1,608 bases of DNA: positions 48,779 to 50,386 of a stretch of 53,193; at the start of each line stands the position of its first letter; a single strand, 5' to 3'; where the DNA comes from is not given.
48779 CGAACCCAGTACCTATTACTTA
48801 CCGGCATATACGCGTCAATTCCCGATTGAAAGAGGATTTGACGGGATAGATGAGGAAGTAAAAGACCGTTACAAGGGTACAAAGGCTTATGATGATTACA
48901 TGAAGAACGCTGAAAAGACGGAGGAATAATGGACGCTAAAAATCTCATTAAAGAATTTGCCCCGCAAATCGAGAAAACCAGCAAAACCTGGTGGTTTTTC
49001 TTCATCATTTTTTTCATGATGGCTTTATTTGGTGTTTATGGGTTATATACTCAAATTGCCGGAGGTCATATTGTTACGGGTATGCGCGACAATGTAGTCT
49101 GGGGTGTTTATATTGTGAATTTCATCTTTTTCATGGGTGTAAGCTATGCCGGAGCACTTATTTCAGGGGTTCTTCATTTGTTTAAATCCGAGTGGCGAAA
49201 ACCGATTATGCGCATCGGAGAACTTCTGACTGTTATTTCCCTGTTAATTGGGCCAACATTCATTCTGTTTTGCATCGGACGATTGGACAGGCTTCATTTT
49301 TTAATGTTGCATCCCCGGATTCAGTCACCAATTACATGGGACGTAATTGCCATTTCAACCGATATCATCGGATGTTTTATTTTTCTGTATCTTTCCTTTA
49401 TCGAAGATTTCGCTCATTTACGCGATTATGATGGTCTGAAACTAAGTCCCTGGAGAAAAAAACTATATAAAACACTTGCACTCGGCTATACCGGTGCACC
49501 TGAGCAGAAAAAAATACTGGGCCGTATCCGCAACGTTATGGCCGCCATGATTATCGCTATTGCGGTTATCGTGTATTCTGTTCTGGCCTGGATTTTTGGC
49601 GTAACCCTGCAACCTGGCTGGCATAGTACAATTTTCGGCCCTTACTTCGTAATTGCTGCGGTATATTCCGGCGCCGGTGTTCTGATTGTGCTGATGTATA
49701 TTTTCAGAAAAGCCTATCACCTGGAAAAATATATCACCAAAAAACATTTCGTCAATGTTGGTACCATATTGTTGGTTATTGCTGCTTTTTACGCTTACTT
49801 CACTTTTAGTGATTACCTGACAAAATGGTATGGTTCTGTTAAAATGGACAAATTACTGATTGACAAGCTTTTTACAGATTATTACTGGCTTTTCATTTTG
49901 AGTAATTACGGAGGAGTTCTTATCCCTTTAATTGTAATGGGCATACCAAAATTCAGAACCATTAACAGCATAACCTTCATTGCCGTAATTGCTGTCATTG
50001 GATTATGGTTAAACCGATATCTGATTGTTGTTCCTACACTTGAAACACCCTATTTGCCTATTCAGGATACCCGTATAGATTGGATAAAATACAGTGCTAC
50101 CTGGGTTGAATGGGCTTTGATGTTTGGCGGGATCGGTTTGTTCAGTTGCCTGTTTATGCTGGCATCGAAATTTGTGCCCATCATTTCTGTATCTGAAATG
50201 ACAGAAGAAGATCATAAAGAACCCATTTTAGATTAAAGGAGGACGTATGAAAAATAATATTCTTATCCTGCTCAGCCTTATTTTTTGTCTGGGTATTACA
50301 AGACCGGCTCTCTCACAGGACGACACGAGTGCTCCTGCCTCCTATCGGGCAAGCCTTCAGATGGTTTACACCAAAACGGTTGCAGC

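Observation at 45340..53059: Candidate undescribed respiratory/electron-export module: heptahaem cytochrome c, cytochrome b, TAT Fe-S, NrfD-like and unknown anchored protein, plus two soluble cytochromes c, with no catalytic subunit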

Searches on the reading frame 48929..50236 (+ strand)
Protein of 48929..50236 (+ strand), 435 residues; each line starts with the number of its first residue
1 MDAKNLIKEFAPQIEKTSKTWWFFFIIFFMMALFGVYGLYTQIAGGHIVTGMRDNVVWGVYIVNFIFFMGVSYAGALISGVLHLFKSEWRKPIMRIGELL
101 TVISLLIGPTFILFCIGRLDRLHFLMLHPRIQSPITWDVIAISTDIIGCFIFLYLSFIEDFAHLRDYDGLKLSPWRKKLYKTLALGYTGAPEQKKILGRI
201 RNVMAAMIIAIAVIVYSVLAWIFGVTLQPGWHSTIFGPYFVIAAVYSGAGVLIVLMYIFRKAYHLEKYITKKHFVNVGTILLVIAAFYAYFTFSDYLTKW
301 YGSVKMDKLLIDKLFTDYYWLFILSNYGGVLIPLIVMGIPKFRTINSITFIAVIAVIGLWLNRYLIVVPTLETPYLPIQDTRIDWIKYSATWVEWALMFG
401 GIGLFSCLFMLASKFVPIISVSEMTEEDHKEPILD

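Call 3: search_protein_families(library=pfam, proteins=[window:48929-50236:+], max_evalue=0.01)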
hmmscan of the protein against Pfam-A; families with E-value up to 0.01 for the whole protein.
window:48929-50236:+ (435 aa): 1 family
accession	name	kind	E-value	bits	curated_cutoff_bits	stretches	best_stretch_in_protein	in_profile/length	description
PF03916.19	NrfD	-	3.6e-33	116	25.8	1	49-371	2-309/313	Polysulphide reductase, NrfD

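Call 4: search_protein_families(library=ncbifam, proteins=[window:48929-50236:+], max_evalue=0.01)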
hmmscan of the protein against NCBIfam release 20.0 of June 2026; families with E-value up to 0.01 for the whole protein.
window:48929-50236:+ (435 aa): 2 families
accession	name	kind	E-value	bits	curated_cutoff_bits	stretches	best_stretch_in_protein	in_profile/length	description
NF045798.1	DsrP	equivalog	2.6e-19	69.9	350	1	15-156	6-143/346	sulfate reduction electron transfer complex DsrMKJOP subunit DsrP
NF041784.1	mnquin_red_QrcD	equivalog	6.1e-11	42.2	570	1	231-419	216-401/408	menaquinone reductase integral membrane subunit QrcD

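Call 14: search_solved_structures(query=window:48929-50236:+, max_evalue=1)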
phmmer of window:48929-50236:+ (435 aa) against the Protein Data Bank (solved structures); distinct sequences matched with E-value up to 1: 8.
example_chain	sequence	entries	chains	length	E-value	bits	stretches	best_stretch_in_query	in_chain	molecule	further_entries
6f0k_C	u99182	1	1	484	4.5e-62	213.6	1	15-424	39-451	Polysulphide reductase NrfD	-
6btm_C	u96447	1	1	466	1.3e-53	185.7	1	11-424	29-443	Alternative Complex III subunit C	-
6lod_C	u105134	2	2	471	4.1e-46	161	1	14-430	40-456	Polysulphide reductase NrfD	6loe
8k9e_C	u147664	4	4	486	1.5e-45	159.1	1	16-425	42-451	Polysulphide reductase NrfD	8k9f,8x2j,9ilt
6f0k_F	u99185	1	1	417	2.3e-08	36.6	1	59-378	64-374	ActF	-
6btm_F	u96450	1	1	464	3.7e-05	26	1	53-369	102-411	Alternative Complex III subunit F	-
6lod_F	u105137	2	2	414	8.8e-05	24.8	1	59-353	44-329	Uncharacterized protein ActF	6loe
8k9e_F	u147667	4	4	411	0.0013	20.9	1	189-371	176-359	Quinol:cytochrome c oxidoreductase quinone-binding subunit 2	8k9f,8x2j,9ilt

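Call 38: search_solved_structures(query=window:48929-50236:+, max_evalue=1e-40, show_alignments=1)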
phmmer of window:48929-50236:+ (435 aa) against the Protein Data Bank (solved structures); distinct sequences matched with E-value up to 1e-40: 4.
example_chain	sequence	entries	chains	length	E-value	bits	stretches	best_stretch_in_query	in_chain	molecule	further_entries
6f0k_C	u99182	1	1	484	4.5e-62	213.6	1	15-424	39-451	Polysulphide reductase NrfD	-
6btm_C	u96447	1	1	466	1.3e-53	185.7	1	11-424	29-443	Alternative Complex III subunit C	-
6lod_C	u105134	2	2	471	4.1e-46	161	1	14-430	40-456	Polysulphide reductase NrfD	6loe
8k9e_C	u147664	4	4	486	1.5e-45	159.1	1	16-425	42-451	Polysulphide reductase NrfD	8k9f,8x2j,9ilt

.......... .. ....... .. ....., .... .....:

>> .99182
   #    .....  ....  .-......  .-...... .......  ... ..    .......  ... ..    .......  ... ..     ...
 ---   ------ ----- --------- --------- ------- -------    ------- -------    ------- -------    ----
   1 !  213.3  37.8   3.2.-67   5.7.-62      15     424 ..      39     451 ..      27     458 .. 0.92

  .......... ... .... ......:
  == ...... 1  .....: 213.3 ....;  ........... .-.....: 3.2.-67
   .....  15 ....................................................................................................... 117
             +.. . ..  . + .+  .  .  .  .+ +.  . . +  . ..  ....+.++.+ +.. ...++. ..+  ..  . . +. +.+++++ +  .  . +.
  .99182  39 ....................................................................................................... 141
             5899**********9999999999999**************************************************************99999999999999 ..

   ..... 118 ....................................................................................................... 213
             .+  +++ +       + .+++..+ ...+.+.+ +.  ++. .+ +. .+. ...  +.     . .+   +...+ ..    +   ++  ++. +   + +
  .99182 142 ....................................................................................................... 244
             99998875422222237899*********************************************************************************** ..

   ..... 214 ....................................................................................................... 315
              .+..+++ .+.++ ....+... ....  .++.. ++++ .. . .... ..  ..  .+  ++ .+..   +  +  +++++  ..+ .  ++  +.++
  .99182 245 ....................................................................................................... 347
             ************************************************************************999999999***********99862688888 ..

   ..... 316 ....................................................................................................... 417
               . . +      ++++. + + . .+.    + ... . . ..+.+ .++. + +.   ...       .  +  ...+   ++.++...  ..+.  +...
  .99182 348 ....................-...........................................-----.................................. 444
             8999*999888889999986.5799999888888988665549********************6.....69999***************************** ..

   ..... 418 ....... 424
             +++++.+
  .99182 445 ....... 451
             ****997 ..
